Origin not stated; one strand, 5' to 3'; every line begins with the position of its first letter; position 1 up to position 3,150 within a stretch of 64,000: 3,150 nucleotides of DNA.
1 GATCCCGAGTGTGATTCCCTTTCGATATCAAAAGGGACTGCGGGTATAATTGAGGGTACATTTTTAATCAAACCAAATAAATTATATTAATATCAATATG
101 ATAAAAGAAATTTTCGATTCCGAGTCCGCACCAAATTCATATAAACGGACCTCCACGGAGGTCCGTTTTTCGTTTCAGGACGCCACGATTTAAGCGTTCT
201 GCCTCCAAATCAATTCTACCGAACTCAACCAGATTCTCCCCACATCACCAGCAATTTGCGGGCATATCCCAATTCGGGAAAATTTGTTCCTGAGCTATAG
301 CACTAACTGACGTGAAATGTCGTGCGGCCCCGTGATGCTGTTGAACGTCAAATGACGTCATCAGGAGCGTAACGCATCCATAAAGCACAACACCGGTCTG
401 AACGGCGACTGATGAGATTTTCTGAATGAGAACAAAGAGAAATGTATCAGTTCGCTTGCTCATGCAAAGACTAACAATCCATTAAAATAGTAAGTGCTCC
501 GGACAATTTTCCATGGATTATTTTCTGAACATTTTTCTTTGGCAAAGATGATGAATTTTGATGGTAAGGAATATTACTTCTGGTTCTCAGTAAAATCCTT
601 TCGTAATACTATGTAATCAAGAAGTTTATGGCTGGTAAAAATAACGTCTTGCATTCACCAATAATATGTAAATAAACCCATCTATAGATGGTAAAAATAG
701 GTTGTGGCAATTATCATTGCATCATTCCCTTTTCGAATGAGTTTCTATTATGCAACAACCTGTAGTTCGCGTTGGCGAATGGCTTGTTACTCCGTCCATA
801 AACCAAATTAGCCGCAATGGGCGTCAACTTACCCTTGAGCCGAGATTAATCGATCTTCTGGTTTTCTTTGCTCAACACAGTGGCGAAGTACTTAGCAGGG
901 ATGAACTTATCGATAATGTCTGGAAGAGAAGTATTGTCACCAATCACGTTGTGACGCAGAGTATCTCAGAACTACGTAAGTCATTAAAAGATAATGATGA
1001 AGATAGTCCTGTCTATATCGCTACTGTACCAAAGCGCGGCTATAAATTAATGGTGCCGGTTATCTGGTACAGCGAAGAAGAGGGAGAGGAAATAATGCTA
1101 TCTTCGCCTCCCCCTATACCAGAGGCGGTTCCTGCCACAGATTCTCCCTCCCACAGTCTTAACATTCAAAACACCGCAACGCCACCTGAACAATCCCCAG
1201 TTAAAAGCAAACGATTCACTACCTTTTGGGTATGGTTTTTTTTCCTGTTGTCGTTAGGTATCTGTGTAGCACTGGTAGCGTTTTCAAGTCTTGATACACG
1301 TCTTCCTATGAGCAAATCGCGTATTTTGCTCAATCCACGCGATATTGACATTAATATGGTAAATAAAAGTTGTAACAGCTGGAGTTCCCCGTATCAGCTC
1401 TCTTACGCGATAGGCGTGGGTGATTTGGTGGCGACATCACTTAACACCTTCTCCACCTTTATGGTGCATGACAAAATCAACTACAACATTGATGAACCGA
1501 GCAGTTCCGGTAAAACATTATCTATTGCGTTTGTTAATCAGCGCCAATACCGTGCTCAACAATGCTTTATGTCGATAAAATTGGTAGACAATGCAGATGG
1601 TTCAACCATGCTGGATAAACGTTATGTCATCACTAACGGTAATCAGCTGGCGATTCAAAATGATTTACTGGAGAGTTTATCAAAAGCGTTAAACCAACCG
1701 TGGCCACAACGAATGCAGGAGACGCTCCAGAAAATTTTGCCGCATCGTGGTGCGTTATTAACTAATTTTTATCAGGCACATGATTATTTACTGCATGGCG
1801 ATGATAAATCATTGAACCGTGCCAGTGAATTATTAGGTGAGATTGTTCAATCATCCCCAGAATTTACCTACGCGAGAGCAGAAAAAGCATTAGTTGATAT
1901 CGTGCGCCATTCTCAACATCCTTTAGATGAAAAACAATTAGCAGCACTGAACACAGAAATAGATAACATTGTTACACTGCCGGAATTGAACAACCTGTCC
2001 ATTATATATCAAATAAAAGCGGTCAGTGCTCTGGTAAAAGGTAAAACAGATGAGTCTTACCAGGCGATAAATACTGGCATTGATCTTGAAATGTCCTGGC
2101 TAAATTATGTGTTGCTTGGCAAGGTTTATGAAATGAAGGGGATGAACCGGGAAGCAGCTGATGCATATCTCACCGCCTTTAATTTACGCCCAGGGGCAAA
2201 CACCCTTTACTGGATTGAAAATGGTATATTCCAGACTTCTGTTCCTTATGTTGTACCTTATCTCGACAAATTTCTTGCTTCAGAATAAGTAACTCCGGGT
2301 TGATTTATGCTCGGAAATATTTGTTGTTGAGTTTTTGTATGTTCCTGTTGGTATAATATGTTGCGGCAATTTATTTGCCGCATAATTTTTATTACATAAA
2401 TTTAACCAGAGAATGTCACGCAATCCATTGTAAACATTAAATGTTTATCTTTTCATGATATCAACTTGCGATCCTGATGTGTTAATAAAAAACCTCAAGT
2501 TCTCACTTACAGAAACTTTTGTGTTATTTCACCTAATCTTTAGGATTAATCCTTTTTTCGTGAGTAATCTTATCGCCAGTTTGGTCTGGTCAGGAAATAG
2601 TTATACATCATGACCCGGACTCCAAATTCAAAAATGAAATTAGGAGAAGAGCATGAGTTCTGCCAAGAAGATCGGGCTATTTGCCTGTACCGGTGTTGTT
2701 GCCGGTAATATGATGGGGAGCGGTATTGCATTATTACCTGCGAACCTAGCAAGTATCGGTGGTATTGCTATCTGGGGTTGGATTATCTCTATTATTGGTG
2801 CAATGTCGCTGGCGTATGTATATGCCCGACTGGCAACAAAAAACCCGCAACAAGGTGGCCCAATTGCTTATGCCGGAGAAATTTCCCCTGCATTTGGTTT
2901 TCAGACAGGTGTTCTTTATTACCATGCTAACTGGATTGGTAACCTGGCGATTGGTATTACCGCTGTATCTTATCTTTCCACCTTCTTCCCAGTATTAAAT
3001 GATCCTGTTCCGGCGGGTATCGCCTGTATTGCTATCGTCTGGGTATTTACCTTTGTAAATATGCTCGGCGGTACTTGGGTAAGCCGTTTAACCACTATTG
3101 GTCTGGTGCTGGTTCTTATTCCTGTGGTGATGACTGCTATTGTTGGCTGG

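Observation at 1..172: Orphan tRNA-Phe 3'-end fragment plus terminator: probable att scar of a pheU-targeted integrative element at the left edge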

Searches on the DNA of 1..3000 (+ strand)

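Call 3: search_rna_families(source=window, start=1, end=3000, threshold=evalue, max_evalue=10, show_alignments=3)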
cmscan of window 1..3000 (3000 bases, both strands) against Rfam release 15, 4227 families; matches with E-value up to 10: 2.
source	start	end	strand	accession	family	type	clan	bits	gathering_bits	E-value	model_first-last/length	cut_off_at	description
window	1063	1123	-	RF03261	mir-1759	Gene; miRNA;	-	20.5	58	1.7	1-75/75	no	mir-1759 microRNA precursor family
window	726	796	-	RF01933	bxd_5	Gene; lncRNA;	-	16.9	50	0.72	1-57/57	no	Bithoraxoid conserved region 5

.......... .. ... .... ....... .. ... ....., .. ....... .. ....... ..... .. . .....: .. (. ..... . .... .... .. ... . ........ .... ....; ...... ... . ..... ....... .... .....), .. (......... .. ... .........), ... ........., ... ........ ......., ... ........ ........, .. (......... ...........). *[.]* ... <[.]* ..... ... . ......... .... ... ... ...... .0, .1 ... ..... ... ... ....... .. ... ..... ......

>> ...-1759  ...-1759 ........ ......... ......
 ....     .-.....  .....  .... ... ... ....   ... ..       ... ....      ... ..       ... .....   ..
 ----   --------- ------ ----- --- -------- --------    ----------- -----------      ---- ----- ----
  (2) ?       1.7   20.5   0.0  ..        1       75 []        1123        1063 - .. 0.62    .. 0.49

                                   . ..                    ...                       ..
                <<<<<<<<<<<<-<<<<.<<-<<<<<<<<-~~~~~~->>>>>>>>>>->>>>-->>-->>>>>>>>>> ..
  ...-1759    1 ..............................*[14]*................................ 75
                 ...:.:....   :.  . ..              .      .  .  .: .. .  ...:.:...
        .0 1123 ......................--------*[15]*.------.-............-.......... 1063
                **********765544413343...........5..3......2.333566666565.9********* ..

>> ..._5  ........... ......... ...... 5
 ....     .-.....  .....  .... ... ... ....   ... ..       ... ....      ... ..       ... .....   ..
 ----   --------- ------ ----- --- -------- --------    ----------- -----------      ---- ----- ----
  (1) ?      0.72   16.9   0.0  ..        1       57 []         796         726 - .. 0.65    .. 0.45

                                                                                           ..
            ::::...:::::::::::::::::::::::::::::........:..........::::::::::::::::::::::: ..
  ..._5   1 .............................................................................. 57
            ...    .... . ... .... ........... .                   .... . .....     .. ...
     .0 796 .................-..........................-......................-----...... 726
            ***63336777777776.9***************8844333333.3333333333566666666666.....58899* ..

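Call 4: search_dna_similar(query=window:1-760:+, collection=ecoli_genomes, mode=near, max_rows=40, rows=spread)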
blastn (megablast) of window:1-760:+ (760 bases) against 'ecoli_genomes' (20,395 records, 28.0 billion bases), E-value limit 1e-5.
Records with a match: 5423; places in all: 11225; records where one place covers at least 80% of the query: 5208.
Genomes with a match: 5418 of 5426; with a place that covers at least 80% of the query: 5208. Places per genome that has any: lowest 1, median 2, highest 6. On chromosomes: 11219 places; on plasmids: 6.
Best place of each record, by identity: >=99% 1146; 95-99% 3836; 90-95% 419; 80-90% 22.
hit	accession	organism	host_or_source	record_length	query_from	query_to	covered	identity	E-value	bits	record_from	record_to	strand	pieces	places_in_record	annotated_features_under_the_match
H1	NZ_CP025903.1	Escherichia coli strain 300709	Homo sapiens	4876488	1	760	100%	99.9%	0e+0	1399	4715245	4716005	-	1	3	integrase | transcriptional regulator | DUF4942 domain-containing protein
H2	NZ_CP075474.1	Escherichia coli strain NT1N28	pig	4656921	1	760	100%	98.4%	0e+0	1338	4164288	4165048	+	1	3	integrase | cadC: lysine decarboxylation/transport transcriptional activator CadC | DUF4942 domain-containing protein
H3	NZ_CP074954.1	Escherichia coli strain 03_3469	Homo sapiens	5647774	1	760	100%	98.0%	0e+0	1321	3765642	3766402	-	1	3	integrase | cadC: lysine decarboxylation/transport transcriptional activator CadC | DUF957 domain-containing protein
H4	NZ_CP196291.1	Escherichia coli strain AH21A060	Homo sapiens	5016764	1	760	100%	97.0%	0e+0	1277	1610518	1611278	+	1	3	tyrosine-type recombinase/integrase | cadC: lysine decarboxylation/transport transcriptional activator CadC | DUF4942 domain-containing protein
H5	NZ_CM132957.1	Escherichia coli strain 405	Homo sapiens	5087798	1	760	100%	96.7%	0e+0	1266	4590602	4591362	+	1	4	cadC: lysine decarboxylation/transport transcriptional activator CadC | DUF4942 domain-containing protein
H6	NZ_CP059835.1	Escherichia coli strain tcmA_3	swine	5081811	3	760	100%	96.2%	0e+0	1240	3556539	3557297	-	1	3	tyrosine-type recombinase/integrase | cadC: lysine decarboxylation/transport transcriptional activator CadC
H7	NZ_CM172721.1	Escherichia coli strain FCI23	Homo sapiens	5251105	1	760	100%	94.9%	0e+0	1188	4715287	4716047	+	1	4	tyrosine-type recombinase/integrase | cadC: lysine decarboxylation/transport transcriptional activator CadC | DUF4942 domain-containing protein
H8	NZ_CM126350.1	Escherichia coli strain DLL557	clinical isolate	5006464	3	760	100%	94.6%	0e+0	1173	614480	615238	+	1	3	tyrosine-type recombinase/integrase | cadC: lysine decarboxylation/transport transcriptional activator CadC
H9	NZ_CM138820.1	Escherichia coli strain GIMC1409:EC_VCMCH3-12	Homo sapiens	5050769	3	760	100%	94.2%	0e+0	1157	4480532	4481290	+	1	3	tyrosine-type recombinase/integrase | cadC: lysine decarboxylation/transport transcriptional activator CadC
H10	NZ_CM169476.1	Escherichia coli strain EC25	Homo sapiens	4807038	112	760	85%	99.5%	0e+0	1182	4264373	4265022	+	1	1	tyrosine-type recombinase/integrase | cadC: lysine decarboxylation/transport transcriptional activator CadC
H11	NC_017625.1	Escherichia coli DH1 strain DH1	derivative of strain MM294 except the ...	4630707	113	760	85%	99.7%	0e+0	1188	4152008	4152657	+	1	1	tyrosine-type recombinase/integrase | tRNA-Phe | cadC: lysine decarboxylation/transport transcriptional activator CadC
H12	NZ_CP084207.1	Escherichia coli strain EC2648-R1-1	conjugation assay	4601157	113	760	85%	99.7%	0e+0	1188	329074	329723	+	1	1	tyrosine-type recombinase/integrase | tRNA-Phe | cadC: lysine decarboxylation/transport transcriptional activator CadC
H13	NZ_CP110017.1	Escherichia coli strain HE_50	laboratory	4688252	113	760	85%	99.7%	0e+0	1188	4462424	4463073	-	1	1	tyrosine-type recombinase/integrase | tRNA-Phe | cadC: lysine decarboxylation/transport transcriptional activator CadC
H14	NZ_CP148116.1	Escherichia coli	missing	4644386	113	760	85%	99.7%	0e+0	1188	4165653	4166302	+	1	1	tyrosine-type recombinase/integrase | tRNA-Phe | cadC: lysine decarboxylation/transport transcriptional activator CadC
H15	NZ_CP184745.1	Escherichia coli strain K-12 MG1655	-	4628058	113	760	85%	99.7%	0e+0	1188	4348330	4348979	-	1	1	tyrosine-type recombinase/integrase | tRNA-Phe | cadC: lysine decarboxylation/transport transcriptional activator CadC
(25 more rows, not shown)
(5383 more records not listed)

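Call 7: get_annotated_region(hit=H1, flank=20000)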
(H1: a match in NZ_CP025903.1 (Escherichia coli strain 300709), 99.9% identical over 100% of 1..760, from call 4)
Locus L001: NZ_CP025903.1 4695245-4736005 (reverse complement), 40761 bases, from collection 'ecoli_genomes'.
description: Escherichia coli strain 300709 chromosome, complete genome
organism: Escherichia coli strain 300709 (NCBI taxid 562)
replicon: chromosome; assembly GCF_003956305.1
host: Homo sapiens; source: stool; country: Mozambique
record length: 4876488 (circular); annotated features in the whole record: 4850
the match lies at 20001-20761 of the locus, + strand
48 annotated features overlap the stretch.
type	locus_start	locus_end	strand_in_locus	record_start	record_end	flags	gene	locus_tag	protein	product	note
CDS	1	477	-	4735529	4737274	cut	-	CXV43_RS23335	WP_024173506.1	3'-5' exonuclease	-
CDS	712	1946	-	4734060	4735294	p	-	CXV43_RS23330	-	GIY-YIG nuclease family protein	frameshifted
CDS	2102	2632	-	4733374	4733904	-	-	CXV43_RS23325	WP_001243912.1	toxin-activating lysine-acyltransferase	-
CDS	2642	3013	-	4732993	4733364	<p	-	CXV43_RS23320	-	ShlB/FhaC/HecB family hemolysin secretion/activation protein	incomplete; partial in the middle of a contig; missing N-terminus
CDS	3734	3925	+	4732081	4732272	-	-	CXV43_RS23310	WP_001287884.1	DUF4222 domain-containing protein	-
CDS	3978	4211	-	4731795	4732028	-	-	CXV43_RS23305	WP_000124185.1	hypothetical protein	-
CDS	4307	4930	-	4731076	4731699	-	-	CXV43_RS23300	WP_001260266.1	hypothetical protein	-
CDS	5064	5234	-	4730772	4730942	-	-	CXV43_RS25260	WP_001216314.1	hypothetical protein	-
CDS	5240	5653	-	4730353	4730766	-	-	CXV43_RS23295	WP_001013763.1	putative zinc ribbon protein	-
CDS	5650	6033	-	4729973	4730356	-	-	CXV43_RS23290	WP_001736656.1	putative zinc ribbon protein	-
CDS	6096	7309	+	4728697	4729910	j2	-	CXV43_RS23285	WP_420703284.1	IS3 family transposase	programmed frameshift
sequence_feature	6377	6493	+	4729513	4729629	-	-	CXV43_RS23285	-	-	AL1L pseudoknot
CDS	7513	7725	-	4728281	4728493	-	hha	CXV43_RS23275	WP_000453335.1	hemolysin expression modulator Hha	-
CDS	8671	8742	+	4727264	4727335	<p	-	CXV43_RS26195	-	hypothetical protein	incomplete; partial in the middle of a contig; missing C-terminus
CDS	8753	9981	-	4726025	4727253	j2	-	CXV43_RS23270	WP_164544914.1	IS3 family transposase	programmed frameshift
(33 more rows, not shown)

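Call 8: get_annotated_region(hit=H15, flank=3000)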
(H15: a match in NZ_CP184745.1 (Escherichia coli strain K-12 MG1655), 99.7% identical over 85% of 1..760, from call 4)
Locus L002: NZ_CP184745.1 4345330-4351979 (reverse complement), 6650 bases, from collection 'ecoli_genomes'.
description: Escherichia coli strain K-12 MG1655 chromosome, complete genome
organism: Escherichia coli strain K-12 MG1655 (NCBI taxid 562)
replicon: chromosome; assembly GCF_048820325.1
host: -; source: -; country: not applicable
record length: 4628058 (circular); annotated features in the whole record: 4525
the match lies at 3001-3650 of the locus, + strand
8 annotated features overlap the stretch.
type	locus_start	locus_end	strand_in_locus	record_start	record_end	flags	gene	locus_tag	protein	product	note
CDS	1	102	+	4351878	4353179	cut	dcuA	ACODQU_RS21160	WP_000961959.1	anaerobic C4-dicarboxylate transporter DcuA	-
CDS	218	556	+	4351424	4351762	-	cutA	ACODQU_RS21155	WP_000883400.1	divalent cation tolerance protein CutA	-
CDS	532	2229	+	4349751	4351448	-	dsbD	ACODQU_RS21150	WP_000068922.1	protein-disulfide reductase DsbD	-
CDS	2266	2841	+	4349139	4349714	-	dicD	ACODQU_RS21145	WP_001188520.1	transcriptional regulator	-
tRNA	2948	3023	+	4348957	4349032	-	-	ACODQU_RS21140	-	tRNA-Phe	-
CDS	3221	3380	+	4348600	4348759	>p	-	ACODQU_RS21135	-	tyrosine-type recombinase/integrase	frameshifted; incomplete; partial in the middle of a contig; missing N-terminus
CDS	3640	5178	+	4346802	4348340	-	cadC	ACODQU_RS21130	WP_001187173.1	lysine decarboxylation/transport transcriptional activator CadC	-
CDS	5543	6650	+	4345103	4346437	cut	cadB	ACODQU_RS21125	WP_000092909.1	cadaverine/lysine antiporter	-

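Call 15: search_dna_similar(query=window:85-175:+, collection=ecoli_genomes, mode=near, max_rows=40, rows=best)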
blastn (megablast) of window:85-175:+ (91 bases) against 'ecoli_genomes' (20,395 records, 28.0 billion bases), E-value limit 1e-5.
Records with a match: 5360; places in all: 10412; records where one place covers at least 80% of the query: 1253.
Genomes with a match: 5357 of 5426; with a place that covers at least 80% of the query: 1253. Places per genome that has any: lowest 1, median 2, highest 5. On chromosomes: 10408 places; on plasmids: 4.
Best place of each record, by identity: >=99% 4; 95-99% 4667; 90-95% 689.
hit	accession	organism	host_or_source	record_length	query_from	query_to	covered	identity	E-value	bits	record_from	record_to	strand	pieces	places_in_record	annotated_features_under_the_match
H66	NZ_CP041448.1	Escherichia coli strain YPE10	Pork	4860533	1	91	100%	100.0%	2e-39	169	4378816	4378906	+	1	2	none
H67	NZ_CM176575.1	Escherichia coli strain fS149a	Homo sapiens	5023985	1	91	100%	100.0%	2e-39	169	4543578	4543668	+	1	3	none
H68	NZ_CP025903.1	Escherichia coli strain 300709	Homo sapiens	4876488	1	91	100%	98.9%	9e-38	163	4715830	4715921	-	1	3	none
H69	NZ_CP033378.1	Escherichia coli strain L73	goose anus swab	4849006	1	91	100%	98.9%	9e-38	163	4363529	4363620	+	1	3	none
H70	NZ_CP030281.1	Escherichia coli strain E308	Broiler chicken farm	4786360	1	91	100%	98.9%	9e-38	163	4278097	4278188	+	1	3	none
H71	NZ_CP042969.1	Escherichia coli strain CFSAN061769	missing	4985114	1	91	100%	98.9%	9e-38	163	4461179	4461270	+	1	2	none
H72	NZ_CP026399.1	Escherichia coli strain ECONIH4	-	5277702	1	91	100%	98.9%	9e-38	163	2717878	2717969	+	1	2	none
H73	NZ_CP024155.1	Escherichia coli strain 14EC047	clinical patient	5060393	1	91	100%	98.9%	9e-38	163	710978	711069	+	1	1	none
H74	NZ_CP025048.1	Escherichia coli strain SC516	Chicken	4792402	1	91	100%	98.9%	9e-38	163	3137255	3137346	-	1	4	none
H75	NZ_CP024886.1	Escherichia coli strain AR_0017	missing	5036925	1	91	100%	98.9%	9e-38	163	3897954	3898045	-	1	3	none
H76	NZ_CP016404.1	Escherichia coli strain 210221272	swine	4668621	1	91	100%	98.9%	9e-38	163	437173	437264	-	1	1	none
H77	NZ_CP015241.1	Escherichia coli strain 2013C-4465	Homo sapiens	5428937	1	91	100%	98.9%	9e-38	163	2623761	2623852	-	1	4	none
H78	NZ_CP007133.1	Escherichia coli O145:H28 str. RM12761 strain RM12761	ice cream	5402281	1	91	100%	98.9%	9e-38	163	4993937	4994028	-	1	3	none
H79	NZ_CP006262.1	Escherichia coli O145:H28 str. RM13516 strain RM13516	Homo sapiens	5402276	1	91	100%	98.9%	9e-38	163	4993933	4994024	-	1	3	none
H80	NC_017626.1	Escherichia coli 042 strain 042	-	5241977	1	91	100%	98.9%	9e-38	163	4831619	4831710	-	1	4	none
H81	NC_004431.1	Escherichia coli CFT073 strain CFT073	-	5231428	1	91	100%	98.9%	9e-38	163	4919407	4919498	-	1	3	none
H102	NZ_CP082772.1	Escherichia coli O2:H1 strain HM670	Homo sapiens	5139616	1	91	100%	98.9%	9e-38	163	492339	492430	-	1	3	none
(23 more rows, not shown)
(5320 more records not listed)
